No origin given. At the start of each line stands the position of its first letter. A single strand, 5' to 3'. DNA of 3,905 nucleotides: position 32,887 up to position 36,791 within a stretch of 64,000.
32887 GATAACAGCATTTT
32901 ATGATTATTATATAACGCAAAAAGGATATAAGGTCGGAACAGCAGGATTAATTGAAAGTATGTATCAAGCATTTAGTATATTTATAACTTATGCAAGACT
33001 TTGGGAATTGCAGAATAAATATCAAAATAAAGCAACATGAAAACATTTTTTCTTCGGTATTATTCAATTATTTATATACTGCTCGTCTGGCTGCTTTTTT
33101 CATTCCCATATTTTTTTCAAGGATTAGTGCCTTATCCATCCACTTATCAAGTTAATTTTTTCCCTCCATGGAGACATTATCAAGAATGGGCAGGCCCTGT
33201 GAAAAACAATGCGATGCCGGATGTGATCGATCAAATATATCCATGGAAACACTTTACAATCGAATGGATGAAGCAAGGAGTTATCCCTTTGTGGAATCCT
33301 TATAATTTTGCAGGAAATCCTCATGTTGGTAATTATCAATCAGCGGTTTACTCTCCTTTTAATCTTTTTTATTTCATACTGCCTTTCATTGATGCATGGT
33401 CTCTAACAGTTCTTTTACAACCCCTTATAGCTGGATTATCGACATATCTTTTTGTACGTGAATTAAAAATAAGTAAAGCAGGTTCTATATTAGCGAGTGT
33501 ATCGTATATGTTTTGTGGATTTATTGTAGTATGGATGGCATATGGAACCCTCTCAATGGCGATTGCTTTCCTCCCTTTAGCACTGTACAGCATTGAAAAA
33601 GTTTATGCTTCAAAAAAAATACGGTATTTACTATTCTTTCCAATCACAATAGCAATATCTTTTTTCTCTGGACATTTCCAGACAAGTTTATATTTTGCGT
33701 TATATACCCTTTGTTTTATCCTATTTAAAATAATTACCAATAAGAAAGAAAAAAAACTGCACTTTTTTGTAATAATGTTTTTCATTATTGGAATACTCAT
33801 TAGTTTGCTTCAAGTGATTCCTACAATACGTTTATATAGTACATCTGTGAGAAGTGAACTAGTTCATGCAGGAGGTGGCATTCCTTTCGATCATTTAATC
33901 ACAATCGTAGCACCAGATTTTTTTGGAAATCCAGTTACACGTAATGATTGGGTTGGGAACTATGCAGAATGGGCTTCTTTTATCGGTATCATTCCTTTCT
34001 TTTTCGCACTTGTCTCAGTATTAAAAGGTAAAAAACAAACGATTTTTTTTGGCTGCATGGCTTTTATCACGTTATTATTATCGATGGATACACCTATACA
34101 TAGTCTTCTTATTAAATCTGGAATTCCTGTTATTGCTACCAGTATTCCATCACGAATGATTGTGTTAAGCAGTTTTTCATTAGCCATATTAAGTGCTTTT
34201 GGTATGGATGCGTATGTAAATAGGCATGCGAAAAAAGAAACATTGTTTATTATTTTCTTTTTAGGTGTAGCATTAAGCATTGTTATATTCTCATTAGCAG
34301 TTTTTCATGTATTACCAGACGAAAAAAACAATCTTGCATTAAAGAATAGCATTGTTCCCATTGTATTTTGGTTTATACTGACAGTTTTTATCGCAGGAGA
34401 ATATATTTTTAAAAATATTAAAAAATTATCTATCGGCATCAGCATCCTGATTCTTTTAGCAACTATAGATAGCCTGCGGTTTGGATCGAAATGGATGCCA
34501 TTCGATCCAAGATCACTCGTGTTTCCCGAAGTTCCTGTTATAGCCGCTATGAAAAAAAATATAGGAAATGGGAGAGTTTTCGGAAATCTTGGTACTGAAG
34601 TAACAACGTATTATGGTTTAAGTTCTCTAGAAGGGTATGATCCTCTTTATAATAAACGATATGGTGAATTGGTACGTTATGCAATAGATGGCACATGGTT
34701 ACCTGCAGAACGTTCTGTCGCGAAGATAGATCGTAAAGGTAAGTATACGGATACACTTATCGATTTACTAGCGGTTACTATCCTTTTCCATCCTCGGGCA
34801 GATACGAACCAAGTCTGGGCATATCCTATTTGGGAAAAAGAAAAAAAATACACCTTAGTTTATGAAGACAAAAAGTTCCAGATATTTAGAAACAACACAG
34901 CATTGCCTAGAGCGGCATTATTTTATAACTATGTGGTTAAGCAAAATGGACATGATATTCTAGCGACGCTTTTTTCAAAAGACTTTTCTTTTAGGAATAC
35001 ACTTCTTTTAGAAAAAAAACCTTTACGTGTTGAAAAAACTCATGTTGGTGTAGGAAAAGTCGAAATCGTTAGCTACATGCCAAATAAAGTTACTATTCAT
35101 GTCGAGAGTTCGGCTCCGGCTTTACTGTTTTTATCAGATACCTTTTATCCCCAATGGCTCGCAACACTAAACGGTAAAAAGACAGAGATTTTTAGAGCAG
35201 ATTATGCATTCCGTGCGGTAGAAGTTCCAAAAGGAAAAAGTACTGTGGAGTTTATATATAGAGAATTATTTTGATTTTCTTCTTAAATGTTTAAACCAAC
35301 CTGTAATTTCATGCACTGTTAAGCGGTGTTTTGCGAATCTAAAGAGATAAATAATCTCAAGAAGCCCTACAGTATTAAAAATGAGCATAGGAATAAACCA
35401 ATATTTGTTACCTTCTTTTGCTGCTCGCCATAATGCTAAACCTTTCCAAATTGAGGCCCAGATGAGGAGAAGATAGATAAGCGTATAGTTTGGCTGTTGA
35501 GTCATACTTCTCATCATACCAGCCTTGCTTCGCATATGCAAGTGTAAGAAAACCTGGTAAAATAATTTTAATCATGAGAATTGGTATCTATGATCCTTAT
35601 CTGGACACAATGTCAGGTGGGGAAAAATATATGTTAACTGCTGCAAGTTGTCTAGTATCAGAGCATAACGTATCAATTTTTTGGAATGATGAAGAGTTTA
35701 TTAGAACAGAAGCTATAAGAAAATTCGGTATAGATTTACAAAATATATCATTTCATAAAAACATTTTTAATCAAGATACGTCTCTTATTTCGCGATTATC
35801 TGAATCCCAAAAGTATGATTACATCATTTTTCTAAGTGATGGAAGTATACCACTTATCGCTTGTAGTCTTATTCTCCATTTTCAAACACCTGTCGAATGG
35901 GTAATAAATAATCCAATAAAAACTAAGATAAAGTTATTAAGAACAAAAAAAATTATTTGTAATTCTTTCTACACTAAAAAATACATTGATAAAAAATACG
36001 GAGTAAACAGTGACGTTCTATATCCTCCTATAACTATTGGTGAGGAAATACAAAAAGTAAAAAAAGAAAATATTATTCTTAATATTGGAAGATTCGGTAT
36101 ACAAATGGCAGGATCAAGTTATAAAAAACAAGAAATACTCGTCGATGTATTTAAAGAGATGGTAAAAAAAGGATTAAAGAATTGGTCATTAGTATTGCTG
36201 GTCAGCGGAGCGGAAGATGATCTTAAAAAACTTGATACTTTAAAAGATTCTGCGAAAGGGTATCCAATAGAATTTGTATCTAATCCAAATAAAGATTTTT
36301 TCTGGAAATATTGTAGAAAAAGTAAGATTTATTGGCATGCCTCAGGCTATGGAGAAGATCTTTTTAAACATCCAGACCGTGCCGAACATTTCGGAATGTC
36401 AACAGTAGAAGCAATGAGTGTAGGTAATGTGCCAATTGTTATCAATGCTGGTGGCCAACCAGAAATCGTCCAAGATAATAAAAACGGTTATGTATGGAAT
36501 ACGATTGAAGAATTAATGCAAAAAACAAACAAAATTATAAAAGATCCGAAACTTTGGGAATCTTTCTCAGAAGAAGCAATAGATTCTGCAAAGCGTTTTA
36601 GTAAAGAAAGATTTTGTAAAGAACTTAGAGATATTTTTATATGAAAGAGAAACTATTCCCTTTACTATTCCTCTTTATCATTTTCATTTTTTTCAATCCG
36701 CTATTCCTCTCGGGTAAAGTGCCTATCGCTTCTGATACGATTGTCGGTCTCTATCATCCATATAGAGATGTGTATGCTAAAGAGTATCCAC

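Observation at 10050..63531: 53-kb glycosylation super-locus with about 24 GT-C-fold membrane glycosyltransferase paralogs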

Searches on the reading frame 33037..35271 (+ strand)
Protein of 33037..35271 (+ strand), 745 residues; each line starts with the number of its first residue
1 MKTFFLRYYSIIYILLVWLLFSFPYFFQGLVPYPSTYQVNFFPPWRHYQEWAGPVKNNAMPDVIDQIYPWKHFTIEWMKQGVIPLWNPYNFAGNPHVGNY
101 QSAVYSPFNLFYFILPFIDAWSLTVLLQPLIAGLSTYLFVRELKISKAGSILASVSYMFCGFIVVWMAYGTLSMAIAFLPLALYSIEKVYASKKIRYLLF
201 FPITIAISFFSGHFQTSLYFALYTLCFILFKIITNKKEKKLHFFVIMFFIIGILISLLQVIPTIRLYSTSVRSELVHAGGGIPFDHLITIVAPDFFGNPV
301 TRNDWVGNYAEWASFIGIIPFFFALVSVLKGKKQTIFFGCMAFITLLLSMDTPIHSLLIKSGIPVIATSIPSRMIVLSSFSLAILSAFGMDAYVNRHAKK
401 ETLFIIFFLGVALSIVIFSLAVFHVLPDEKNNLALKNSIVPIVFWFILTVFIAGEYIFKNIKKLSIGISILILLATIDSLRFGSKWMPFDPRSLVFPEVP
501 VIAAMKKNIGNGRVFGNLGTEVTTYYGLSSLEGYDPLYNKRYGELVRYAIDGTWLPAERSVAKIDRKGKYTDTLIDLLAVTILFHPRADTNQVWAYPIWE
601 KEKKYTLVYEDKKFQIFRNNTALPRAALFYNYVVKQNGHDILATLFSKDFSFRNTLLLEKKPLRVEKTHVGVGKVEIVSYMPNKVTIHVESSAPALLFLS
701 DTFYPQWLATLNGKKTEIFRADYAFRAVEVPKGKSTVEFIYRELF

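Call 4: search_protein_families(library=pfam, proteins=[window:33037-35271:+], max_evalue=0.01)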
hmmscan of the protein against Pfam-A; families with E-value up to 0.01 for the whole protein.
window:33037-35271:+ (745 aa): 1 family
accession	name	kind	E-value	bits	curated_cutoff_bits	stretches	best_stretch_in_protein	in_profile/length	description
PF09586.16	YfhO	-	1.6e-17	63.6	28.5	2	105-473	73-434/835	Bacterial membrane protein YfhO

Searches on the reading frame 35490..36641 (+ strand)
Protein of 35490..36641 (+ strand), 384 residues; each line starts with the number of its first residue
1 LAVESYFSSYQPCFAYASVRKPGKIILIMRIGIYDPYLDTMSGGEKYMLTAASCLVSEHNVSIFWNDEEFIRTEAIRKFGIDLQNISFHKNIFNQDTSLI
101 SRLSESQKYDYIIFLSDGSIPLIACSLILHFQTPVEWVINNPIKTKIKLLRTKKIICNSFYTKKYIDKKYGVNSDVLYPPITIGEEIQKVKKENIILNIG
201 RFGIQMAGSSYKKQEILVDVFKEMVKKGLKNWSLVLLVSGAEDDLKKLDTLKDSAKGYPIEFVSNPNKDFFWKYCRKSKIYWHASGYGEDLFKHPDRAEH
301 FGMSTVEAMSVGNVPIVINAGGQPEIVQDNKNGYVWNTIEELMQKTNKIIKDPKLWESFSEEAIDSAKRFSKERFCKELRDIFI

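Call 4: search_protein_families(library=pfam, proteins=[window:35490-36641:+], max_evalue=0.01)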
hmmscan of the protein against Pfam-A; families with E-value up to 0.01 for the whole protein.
window:35490-36641:+ (384 aa): 3 families
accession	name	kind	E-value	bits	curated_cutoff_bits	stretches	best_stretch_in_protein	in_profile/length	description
PF00534.26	Glycos_transf_1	-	9.8e-21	74.5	26.4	1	186-363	8-169/172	Glycosyl transferases group 1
PF13692.12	Glyco_trans_1_4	-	2.7e-11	44.3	27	1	195-352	3-142/142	Glycosyl transferases group 1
PF13439.12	Glyco_transf_4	-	0.0029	18.1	28.5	1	42-181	2-166/170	Glycosyltransferase Family 4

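Call 78: search_protein_families(library=ncbifam, proteins=[window:35490-36641:+], max_evalue=1e-10)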
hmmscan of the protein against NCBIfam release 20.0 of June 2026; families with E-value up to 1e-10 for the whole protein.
window:35490-36641:+ (384 aa): 1 family
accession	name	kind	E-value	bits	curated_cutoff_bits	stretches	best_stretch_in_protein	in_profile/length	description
TIGR03999.1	thiol_BshA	equivalog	5.8e-14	51.8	273.7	1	290-380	274-367/375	N-acetyl-alpha-D-glucosaminyl L-malate synthase BshA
